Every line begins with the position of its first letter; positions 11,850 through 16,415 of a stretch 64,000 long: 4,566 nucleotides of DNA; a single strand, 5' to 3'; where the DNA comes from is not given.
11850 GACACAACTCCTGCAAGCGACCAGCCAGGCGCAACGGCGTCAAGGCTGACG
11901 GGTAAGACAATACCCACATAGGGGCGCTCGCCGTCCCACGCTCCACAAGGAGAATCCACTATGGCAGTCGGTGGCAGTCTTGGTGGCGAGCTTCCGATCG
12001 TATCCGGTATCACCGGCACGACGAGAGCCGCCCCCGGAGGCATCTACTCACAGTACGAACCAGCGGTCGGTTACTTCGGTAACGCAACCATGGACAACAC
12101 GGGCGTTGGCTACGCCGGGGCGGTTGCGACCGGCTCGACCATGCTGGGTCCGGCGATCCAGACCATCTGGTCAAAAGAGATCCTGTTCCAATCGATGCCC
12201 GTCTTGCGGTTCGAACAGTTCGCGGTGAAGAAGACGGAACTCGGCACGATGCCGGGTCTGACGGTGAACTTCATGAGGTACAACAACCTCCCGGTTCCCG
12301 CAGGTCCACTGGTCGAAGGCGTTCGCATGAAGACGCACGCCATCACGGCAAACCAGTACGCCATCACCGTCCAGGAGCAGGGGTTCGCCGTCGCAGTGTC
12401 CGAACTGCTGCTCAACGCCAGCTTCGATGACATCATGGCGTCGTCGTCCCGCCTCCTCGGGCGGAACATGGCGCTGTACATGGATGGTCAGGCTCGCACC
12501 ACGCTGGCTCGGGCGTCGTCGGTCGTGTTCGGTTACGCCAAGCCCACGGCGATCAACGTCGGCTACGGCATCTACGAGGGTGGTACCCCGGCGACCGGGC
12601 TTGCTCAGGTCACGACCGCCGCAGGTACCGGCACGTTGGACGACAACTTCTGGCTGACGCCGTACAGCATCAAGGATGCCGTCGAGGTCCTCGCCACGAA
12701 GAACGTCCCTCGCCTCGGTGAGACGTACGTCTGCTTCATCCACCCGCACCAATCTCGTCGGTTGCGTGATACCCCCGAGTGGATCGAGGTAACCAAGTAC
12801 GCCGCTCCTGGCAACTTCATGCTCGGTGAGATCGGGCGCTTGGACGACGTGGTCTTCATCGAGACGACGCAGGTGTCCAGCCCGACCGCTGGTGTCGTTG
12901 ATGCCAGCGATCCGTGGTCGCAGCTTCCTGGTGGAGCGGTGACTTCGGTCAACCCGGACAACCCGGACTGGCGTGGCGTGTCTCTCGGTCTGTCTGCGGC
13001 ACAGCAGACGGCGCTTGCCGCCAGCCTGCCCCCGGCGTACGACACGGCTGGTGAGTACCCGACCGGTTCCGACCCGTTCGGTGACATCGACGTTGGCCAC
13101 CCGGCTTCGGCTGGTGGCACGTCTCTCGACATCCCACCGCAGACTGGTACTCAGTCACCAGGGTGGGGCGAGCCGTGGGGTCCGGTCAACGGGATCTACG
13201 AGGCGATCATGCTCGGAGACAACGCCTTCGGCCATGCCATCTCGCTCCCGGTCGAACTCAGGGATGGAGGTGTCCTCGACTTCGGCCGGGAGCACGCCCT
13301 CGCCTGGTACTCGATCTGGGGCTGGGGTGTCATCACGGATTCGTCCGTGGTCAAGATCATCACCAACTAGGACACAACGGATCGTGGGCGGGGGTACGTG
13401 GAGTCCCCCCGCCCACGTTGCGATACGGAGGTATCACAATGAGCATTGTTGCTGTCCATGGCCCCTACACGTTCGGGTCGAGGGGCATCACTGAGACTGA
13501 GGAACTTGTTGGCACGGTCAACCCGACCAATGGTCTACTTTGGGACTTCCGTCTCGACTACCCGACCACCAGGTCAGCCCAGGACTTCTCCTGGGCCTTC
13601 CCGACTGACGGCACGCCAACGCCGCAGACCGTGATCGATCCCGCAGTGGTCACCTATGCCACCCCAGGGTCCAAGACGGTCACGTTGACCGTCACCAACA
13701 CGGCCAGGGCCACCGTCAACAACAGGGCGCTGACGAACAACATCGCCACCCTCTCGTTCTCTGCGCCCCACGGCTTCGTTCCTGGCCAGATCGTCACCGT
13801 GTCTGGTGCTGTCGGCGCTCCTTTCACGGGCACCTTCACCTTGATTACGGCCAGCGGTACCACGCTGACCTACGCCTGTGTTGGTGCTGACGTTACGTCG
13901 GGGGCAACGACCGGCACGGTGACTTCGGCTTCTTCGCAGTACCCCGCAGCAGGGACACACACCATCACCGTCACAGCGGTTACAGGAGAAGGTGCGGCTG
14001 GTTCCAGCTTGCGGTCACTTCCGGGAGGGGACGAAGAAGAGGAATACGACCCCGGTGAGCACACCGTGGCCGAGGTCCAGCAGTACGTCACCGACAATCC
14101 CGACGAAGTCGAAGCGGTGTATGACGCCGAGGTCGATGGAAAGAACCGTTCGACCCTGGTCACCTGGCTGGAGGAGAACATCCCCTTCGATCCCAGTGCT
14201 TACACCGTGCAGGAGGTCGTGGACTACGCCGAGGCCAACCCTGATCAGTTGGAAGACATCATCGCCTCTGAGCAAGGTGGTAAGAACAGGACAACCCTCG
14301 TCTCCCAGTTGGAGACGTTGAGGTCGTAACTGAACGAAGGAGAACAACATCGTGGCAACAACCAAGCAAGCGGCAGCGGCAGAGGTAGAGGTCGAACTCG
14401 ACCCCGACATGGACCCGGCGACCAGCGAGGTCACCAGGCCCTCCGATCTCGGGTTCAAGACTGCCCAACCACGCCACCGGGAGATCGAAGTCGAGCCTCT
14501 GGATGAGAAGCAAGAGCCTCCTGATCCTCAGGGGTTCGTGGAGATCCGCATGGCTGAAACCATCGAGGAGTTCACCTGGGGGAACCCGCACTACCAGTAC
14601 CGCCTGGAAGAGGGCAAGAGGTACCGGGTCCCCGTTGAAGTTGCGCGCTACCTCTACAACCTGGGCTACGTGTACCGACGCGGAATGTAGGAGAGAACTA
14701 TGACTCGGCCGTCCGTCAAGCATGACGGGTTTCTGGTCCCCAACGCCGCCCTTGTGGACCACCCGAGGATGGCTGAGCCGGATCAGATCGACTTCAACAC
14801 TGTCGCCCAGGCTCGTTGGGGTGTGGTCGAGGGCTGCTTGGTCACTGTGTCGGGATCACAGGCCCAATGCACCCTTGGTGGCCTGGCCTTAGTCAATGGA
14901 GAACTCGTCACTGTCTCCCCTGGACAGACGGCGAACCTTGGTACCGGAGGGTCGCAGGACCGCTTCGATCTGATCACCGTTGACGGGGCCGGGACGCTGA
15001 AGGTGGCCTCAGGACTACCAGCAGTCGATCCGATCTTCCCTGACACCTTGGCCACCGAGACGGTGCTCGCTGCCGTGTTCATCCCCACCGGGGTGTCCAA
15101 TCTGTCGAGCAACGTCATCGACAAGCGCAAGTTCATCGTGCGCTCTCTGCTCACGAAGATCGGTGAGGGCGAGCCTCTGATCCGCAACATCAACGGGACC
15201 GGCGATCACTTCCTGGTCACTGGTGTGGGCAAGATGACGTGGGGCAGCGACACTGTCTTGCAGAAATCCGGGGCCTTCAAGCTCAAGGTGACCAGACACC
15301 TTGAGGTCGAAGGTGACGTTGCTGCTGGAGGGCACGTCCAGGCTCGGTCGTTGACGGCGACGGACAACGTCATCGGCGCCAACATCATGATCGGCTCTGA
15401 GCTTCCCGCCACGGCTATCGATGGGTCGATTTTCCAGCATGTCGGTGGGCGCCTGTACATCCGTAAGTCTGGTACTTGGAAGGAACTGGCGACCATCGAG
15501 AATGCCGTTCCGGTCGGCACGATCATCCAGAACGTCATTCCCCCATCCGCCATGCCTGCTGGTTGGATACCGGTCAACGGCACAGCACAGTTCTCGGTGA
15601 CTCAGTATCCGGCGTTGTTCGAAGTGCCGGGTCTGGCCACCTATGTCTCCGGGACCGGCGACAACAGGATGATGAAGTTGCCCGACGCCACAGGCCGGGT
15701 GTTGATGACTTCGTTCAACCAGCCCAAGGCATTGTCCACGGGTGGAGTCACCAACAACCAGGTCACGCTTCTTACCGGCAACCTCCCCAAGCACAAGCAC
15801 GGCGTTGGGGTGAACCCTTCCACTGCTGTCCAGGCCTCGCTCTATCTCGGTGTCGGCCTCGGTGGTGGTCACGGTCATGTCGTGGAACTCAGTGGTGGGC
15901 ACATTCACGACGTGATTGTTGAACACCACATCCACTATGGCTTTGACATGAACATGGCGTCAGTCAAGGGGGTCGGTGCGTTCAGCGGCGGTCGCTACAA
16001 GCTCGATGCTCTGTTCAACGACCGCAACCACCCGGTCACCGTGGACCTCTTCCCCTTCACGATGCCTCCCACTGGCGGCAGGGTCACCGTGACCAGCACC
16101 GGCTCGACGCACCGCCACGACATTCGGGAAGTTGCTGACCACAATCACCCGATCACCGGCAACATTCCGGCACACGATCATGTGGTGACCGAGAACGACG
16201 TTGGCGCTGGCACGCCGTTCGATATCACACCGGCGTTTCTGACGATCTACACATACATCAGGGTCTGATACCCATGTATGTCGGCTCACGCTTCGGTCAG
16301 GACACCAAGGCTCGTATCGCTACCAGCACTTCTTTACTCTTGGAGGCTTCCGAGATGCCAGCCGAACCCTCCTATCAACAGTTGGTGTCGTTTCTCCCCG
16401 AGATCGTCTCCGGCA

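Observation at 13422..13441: Repeated translation-initiation cassette in which the Shine-Dalgarno sits in a 5-bp hairpin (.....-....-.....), present 3 times plus 1 variant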

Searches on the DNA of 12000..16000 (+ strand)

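Call 5: search_dna_similar(query=window:12000-16000:+, collection=phages, mode=near, max_rows=30)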
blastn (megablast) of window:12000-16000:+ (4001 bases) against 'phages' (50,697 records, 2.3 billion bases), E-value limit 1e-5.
No match.
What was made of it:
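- Tried and rejected: Near-identical phages in GenBank: none (call 5).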

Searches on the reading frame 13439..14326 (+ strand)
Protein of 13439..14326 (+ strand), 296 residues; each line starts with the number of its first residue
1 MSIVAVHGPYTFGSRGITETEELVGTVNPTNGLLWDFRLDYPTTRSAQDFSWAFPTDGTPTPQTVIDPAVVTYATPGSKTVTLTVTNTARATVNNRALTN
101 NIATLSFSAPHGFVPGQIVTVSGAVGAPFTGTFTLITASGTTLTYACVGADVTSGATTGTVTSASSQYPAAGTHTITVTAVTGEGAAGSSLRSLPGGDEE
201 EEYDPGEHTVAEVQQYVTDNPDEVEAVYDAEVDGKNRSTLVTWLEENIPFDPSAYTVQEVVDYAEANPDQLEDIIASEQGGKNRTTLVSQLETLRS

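Call 21: search_protein_families(library=phrogs, proteins=[window:13439-14326:+], max_evalue=0.00001)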
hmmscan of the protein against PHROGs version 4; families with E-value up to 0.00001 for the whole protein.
window:13439-14326:+ (296 aa): 0 families

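Call 62: search_protein_families(library=pfam, proteins=[window:13439-14326:+], max_evalue=0.01)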
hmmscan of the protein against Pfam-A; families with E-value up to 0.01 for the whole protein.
window:13439-14326:+ (296 aa): 2 families
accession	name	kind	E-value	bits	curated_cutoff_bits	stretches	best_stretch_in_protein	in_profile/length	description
PF00801.26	PKD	-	4.4e-07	30.2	23.5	1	47-90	29-70/80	PKD domain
PF18911.6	PKD_4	-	2.2e-06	28.1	27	1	37-93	24-76/85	PKD domain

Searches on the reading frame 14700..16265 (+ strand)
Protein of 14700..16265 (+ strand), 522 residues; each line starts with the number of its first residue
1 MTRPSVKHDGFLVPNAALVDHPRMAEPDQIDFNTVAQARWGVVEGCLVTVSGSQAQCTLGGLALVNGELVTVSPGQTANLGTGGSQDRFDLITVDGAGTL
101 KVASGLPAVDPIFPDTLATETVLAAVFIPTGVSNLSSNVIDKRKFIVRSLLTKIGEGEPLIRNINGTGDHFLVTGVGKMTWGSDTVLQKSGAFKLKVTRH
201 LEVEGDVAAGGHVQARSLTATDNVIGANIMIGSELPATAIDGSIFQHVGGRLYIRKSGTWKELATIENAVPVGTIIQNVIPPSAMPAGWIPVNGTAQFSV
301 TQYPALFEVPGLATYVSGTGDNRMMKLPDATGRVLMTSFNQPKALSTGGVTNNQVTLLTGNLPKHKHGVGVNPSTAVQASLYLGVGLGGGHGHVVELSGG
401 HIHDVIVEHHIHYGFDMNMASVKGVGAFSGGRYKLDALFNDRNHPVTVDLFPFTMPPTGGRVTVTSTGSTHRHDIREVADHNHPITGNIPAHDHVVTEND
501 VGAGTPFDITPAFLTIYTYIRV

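Call 21: search_protein_families(library=phrogs, proteins=[window:14700-16265:+], max_evalue=0.00001)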
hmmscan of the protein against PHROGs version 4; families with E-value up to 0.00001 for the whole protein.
window:14700-16265:+ (522 aa): 3 families
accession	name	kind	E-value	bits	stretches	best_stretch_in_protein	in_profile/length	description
phrog_6256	-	tail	8.5e-10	39.3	1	269-501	288-456/686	tail fiber protein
phrog_1858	-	tail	7.5e-07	28.5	1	253-336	120-201/1018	tail fiber protein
phrog_523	-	tail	1.5e-06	28.3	1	265-332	480-533/673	tail collar fiber protein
